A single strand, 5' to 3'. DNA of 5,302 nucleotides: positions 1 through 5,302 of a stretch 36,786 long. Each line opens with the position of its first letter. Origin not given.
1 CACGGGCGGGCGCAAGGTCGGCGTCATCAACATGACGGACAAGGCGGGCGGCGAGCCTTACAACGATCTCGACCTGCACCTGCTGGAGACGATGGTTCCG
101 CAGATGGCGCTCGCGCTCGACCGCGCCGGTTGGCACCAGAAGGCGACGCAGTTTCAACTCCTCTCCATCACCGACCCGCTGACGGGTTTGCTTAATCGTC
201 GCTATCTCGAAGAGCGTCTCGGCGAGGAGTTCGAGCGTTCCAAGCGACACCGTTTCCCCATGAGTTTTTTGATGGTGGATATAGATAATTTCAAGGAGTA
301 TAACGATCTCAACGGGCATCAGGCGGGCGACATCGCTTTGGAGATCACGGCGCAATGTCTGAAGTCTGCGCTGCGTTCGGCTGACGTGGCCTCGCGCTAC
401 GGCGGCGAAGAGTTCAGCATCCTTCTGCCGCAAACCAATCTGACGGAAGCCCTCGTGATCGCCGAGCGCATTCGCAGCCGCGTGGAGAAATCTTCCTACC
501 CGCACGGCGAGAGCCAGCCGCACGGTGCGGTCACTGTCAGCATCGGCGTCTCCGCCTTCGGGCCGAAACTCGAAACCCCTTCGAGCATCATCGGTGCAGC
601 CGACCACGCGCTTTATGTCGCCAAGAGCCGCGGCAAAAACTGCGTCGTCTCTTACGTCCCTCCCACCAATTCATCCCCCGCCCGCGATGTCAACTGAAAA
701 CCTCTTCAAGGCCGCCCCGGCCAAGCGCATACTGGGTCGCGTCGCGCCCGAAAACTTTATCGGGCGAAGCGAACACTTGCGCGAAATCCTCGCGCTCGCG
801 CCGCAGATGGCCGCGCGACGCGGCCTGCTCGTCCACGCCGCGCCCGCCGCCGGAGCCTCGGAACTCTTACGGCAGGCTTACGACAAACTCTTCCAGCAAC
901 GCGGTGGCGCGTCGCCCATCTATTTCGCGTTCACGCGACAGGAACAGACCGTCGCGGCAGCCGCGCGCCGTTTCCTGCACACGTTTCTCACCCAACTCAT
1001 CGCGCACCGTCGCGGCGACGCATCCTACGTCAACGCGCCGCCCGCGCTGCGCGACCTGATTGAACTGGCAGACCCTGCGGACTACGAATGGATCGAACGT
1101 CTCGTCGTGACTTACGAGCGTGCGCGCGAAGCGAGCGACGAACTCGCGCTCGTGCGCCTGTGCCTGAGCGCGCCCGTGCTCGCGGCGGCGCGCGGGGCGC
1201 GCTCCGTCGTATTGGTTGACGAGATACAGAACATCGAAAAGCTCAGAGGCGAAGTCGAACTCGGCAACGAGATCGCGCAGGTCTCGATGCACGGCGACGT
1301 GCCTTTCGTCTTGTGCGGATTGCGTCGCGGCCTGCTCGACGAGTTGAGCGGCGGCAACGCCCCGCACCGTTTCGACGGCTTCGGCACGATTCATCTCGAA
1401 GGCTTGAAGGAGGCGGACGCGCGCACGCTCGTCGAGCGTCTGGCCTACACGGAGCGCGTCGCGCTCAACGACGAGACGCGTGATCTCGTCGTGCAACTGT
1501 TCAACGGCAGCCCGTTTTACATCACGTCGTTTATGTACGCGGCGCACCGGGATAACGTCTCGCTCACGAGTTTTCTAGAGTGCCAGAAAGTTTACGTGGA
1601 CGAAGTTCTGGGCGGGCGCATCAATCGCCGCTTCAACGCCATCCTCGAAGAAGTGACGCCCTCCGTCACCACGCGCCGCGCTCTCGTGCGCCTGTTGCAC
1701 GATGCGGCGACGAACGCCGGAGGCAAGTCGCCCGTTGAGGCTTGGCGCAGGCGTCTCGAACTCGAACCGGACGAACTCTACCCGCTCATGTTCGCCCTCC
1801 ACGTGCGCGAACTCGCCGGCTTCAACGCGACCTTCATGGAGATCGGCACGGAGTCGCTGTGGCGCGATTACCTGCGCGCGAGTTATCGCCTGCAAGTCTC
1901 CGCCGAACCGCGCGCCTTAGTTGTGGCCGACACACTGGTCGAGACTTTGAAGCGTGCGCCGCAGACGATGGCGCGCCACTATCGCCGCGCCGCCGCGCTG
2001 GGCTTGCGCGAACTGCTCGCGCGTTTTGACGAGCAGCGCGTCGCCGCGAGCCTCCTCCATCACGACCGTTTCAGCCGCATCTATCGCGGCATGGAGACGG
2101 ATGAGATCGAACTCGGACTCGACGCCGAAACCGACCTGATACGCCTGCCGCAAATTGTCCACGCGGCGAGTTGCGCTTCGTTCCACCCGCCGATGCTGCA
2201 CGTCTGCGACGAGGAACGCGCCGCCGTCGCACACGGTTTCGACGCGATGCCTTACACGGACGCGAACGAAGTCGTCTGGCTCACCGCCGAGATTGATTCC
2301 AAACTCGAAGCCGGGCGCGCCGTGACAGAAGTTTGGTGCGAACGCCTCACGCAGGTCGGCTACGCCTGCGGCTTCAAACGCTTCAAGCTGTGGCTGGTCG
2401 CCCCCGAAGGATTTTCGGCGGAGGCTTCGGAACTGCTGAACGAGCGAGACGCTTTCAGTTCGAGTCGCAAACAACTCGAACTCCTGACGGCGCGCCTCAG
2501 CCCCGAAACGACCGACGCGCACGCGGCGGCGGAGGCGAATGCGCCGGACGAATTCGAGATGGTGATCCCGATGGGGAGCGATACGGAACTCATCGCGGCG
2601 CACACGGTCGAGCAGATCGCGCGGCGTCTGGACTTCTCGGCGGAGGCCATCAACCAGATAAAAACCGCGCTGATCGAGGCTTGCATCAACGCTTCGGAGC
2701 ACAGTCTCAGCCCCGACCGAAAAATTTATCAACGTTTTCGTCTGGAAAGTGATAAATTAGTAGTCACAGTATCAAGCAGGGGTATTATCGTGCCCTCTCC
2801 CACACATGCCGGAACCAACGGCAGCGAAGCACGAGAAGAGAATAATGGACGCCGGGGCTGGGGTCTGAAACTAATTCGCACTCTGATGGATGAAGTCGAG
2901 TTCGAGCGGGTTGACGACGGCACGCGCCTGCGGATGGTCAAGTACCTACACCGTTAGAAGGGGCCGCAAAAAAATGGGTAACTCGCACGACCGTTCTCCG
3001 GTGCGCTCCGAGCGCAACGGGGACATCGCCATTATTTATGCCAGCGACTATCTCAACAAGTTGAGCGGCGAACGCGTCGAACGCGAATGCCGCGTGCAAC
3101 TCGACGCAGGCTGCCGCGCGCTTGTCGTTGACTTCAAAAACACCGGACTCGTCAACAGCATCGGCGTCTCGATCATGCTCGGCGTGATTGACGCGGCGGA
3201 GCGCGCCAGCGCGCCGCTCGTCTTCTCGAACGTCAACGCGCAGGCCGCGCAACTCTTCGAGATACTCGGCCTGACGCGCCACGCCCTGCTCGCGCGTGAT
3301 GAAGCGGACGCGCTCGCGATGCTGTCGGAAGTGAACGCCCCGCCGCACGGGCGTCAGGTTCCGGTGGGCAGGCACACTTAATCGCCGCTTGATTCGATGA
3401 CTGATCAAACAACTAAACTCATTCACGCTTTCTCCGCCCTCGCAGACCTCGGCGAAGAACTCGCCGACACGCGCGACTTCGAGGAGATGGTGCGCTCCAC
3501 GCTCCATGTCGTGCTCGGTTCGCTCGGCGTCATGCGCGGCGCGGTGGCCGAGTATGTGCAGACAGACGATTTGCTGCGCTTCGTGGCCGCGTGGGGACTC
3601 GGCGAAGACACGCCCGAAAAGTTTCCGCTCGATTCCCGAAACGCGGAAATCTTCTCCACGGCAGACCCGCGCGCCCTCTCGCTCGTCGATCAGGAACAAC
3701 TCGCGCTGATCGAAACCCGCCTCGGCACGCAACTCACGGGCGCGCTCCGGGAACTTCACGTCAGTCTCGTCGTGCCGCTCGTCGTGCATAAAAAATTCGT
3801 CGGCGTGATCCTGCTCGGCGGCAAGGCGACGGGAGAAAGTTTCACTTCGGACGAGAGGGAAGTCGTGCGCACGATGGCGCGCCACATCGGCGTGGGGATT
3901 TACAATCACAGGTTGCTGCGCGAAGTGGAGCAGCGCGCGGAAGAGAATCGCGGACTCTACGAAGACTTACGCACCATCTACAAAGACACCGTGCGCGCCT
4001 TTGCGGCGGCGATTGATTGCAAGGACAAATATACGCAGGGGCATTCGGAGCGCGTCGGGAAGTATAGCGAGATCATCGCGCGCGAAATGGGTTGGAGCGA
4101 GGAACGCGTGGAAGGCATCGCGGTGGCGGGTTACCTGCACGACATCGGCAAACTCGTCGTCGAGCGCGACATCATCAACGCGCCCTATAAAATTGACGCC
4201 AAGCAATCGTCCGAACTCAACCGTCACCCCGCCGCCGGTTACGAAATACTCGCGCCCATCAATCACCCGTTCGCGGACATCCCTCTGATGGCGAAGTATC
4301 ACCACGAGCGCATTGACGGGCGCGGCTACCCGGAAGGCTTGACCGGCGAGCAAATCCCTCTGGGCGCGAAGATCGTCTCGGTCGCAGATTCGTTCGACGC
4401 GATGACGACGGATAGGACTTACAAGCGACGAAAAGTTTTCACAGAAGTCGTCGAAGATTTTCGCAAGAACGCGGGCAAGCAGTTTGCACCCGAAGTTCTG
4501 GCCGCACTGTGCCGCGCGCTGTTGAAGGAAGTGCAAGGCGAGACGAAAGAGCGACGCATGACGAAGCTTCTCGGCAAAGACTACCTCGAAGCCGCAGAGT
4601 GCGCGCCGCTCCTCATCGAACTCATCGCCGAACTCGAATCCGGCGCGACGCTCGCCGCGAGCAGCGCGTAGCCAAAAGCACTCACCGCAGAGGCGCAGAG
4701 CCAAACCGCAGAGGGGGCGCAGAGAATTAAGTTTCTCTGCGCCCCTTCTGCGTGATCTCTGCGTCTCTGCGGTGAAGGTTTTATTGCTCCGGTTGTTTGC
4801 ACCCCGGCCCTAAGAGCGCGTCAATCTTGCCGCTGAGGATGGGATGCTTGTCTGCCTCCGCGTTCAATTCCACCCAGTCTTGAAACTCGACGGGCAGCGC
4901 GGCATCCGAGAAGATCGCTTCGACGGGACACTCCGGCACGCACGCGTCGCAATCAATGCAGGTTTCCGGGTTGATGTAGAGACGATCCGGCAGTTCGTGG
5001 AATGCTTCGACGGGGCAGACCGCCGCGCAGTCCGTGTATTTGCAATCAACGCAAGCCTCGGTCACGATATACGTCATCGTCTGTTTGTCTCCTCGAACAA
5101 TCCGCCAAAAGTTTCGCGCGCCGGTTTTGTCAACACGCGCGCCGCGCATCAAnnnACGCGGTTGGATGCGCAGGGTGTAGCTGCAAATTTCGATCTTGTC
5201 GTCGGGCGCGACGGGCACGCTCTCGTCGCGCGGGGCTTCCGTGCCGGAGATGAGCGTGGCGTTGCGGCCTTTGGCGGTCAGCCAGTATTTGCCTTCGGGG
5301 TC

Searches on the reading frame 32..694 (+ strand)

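Call 83: search_protein_families(library=pfam, proteins=[window:32-694:+], max_evalue=0.01)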
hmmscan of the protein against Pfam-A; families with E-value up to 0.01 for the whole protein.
window:32-694:+ (221 aa): 2 families
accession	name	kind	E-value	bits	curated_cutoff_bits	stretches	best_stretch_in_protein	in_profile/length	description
PF00990.26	GGDEF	-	6.1e-49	166.3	23.8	1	46-203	2-160/161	Diguanylate cyclase, GGDEF domain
PF24898.2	GGDEF_GdpP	-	0.0075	17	30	0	82-206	1-117/126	Cyclic-di-AMP phosphodiesterase GdpP-like, GGDEF domain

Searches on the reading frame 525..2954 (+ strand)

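Call 69: search_protein_families(library=pfam, proteins=[window:525-2954:+], max_evalue=0.00001)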
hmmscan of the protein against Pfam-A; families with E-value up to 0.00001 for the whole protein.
window:525-2954:+ (810 aa): 1 family
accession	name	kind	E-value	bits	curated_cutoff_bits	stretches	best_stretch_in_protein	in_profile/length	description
PF13581.12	HATPase_c_2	-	9.6e-20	71.3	27.4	1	691-806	11-127/127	Histidine kinase-like ATPase domain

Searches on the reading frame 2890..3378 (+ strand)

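Call 69: search_protein_families(library=pfam, proteins=[window:2890-3378:+], max_evalue=0.00001)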
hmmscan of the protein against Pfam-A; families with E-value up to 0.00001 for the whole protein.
window:2890-3378:+ (163 aa): 1 family
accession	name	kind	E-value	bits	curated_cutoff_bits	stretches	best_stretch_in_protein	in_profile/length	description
PF01740.26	STAS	-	5.5e-08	33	22.6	1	40-141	4-106/106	STAS domain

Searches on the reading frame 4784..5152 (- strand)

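Call 83: search_protein_families(library=pfam, proteins=[window:4784-5152:-], max_evalue=0.01)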
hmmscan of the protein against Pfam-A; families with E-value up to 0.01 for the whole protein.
window:4784-5152:- (123 aa): 12 families
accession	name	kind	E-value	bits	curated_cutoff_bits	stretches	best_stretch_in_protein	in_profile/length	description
PF13237.11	Fer4_10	-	2.8e-09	37.2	25.5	2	28-76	3-53/53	4Fe-4S dicluster domain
PF14697.11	Fer4_21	-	4e-09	36.9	35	2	18-49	25-55/59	4Fe-4S dicluster domain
PF00037.32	Fer4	-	2.1e-08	34.1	21.1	1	59-80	2-23/24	4Fe-4S binding domain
PF12837.12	Fer4_6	-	3.2e-08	33.6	25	2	59-80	3-24/24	4Fe-4S binding domain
PF13187.11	Fer4_9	-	8.5e-08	32.5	27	1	33-80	1-52/52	4Fe-4S dicluster domain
PF12838.12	Fer4_7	-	1.1e-07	32.6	27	1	34-79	2-52/52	4Fe-4S dicluster domain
PF12797.12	Fer4_2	-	1.7e-07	31.2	24.5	1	57-77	2-22/22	4Fe-4S binding domain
PF13183.11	Fer4_8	-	1.6e-06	29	27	1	63-80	3-20/68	4Fe-4S dicluster domain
PF13484.11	Fer4_16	-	1.7e-06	29.2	30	1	64-83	1-20/66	4Fe-4S double cluster binding domain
PF13534.11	Fer4_17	-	2.4e-05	25.2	22.2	0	65-82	2-19/61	4Fe-4S dicluster domain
PF25160.1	LdpA_Fe-S-bd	-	0.00047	20.3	27.6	1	36-80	4-43/49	LdpA Fe-S cluster-binding domain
PF12800.12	Fer4_4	-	0.0027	18.4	24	1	62-77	1-16/17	4Fe-4S binding domain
